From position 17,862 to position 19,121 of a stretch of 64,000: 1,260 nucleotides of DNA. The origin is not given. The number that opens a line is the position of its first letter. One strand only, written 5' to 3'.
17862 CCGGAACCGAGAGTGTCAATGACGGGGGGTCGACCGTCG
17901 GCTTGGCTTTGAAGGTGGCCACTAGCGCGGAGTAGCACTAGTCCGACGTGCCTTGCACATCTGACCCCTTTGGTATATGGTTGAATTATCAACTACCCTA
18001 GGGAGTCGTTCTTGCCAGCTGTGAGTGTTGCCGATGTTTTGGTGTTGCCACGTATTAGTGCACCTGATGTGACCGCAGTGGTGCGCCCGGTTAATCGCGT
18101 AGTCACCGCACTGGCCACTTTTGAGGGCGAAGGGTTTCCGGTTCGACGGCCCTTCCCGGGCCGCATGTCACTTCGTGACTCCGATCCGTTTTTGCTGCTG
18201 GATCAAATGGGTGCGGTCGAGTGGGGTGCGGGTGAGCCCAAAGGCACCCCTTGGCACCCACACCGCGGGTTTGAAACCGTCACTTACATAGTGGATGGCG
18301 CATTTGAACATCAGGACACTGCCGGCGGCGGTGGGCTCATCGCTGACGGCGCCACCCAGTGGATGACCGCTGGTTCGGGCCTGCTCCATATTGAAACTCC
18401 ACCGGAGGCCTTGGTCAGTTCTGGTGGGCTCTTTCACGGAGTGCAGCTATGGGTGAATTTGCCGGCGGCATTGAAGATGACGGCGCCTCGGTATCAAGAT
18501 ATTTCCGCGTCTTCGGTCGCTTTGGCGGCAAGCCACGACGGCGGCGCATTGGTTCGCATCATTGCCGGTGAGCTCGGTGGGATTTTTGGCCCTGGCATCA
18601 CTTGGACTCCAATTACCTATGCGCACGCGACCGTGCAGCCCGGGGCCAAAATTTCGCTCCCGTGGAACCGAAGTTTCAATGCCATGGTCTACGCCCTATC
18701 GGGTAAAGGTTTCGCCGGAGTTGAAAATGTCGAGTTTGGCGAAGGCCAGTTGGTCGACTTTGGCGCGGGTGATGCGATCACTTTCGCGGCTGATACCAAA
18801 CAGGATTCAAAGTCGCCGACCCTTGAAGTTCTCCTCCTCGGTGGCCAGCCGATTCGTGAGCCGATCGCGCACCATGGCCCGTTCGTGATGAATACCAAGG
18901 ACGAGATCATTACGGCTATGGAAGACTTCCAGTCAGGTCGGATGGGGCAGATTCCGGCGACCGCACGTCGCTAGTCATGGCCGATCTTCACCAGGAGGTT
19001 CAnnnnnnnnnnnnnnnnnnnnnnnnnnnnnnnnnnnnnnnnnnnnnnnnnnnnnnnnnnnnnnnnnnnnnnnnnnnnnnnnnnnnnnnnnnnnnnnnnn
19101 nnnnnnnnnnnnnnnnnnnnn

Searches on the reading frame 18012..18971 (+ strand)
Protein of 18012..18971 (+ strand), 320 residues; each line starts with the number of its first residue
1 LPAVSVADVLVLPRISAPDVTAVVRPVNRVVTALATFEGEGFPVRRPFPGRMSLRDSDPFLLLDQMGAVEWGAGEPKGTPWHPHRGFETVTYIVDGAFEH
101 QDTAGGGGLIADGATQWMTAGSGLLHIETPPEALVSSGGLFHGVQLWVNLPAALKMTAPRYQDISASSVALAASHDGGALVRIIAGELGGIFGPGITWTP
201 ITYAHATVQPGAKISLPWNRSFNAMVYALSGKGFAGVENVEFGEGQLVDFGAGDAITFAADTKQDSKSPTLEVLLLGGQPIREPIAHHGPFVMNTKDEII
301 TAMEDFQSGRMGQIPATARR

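Call 50: search_protein_families(library=pfam, proteins=[window:18012-18971:+], max_evalue=0.01)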
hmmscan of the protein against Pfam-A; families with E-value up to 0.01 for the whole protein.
window:18012-18971:+ (320 aa): 3 families
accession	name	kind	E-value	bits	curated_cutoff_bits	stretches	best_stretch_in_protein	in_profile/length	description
PF02678.22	Pirin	-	5.5e-29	100.8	26.1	1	42-148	2-108/108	Pirin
PF05726.19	Pirin_C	-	4.6e-26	91.6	27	1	203-312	1-103/103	Pirin C-terminal cupin domain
PF07883.17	Cupin_2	-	0.00022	21.3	27.2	0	205-263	2-53/70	Cupin domain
